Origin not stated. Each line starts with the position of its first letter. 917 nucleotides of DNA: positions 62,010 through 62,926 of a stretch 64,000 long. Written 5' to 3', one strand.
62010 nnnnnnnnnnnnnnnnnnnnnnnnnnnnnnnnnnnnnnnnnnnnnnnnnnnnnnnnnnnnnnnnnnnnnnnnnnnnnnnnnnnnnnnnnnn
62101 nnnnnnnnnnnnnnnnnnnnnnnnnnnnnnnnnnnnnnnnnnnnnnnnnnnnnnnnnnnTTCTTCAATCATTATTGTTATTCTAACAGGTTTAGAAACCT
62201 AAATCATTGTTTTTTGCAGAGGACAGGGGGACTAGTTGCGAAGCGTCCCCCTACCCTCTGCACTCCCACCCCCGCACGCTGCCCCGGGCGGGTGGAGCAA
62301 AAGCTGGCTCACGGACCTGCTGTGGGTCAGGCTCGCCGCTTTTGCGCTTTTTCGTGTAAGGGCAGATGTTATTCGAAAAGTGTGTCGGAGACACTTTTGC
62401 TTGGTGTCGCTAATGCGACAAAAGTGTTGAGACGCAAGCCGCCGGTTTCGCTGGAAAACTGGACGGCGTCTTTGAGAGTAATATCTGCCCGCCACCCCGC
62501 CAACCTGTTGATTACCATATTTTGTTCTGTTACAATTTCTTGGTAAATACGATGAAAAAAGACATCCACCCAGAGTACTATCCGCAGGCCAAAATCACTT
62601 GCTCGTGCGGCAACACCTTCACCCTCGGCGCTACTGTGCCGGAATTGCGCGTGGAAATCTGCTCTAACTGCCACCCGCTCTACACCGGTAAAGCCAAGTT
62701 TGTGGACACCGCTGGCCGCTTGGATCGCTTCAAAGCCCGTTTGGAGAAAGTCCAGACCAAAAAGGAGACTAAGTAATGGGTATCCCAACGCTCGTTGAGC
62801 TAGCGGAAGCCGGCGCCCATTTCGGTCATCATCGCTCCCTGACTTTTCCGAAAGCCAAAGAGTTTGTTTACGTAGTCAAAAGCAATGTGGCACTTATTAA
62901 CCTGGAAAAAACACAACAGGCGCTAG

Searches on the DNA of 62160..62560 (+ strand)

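Call 17: search_rna_families(source=window, start=62160, end=62560, threshold=evalue, max_evalue=10, show_alignments=3)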
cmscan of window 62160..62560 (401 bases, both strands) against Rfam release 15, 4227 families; matches with E-value up to 10: 10.
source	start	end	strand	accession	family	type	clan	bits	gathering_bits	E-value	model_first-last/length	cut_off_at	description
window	62215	62262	-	RF03703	mir-3622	Gene; miRNA;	-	21.5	78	0.17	1-84/84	no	mir-3622 microRNA precursor family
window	62217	62260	-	RF03964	mir-H1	Gene; miRNA;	-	21.2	97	0.44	1-85/85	no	mir-H1 microRNA precursor family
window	62217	62260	+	RF03964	mir-H1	Gene; miRNA;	-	21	97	0.49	1-85/85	no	mir-H1 microRNA precursor family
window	62217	62261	-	RF03340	mir-6511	Gene; miRNA;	-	18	87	2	1-67/67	no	mir-6511 microRNA precursor family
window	62212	62264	-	RF03778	mir-483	Gene; miRNA;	-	17.9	60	0.91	1-75/75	no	mir-483 microRNA precursor family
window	62215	62262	-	RF00839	mir-452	Gene; miRNA;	-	16.7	70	2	21-67/85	no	mir-452 microRNA precursor family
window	62213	62264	-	RF03629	mir-641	Gene; miRNA;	-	15.7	100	3.5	1-98/98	no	mir-641 microRNA precursor family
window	62214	62263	-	RF03894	mir-5736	Gene; miRNA;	-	14.8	90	8.4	11-69/80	no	mir-5736 microRNA precursor family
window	62160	62244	-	RF02166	PVT1_3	Gene; lncRNA;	-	14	45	0.23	1-95/95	no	Pvt1 oncogene conserved region 3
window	62215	62274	+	RF02271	uc_338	Cis-reg;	-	11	120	3.2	1-180/180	no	TUC338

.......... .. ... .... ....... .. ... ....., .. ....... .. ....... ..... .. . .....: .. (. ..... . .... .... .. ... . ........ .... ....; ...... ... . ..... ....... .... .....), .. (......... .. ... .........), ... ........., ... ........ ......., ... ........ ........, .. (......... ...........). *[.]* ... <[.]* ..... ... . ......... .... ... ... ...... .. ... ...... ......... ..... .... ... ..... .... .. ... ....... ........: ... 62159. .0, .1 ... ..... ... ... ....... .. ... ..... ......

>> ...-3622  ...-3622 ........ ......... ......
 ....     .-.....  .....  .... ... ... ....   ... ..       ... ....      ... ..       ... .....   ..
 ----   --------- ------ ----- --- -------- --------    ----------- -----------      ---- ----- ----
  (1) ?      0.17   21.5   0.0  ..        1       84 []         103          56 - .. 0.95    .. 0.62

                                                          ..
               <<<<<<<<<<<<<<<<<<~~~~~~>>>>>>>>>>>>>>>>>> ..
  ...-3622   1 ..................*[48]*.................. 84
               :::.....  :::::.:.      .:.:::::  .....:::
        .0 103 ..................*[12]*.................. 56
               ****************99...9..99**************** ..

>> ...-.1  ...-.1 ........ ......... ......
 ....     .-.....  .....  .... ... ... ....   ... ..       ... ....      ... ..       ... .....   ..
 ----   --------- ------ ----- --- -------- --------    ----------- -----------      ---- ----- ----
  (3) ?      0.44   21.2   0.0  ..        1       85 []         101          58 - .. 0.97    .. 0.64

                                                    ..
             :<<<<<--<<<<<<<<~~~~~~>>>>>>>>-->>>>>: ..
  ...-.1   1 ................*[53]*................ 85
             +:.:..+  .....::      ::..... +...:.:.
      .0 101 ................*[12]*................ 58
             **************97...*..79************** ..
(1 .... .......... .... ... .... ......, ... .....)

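Call 86: search_dna_similar(query=window:62210-62353:+, collection=phages, mode=distant, max_evalue=0.01, max_rows=10)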
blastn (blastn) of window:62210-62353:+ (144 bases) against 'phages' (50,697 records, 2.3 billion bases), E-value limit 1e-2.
No match.
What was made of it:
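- Tried and rejected: The phage BLAST found nothing (call 86).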

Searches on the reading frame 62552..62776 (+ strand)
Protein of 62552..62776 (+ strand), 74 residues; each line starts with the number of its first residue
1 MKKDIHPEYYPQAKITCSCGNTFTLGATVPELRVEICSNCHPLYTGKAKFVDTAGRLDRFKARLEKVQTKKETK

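Call 19: find_encoding_contigs(protein=window:62552-62776:+, flank=3000, max_places=10)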
Protein window:62552-62776:+ (74 aa): no gene with exactly this product is on record in the collection.
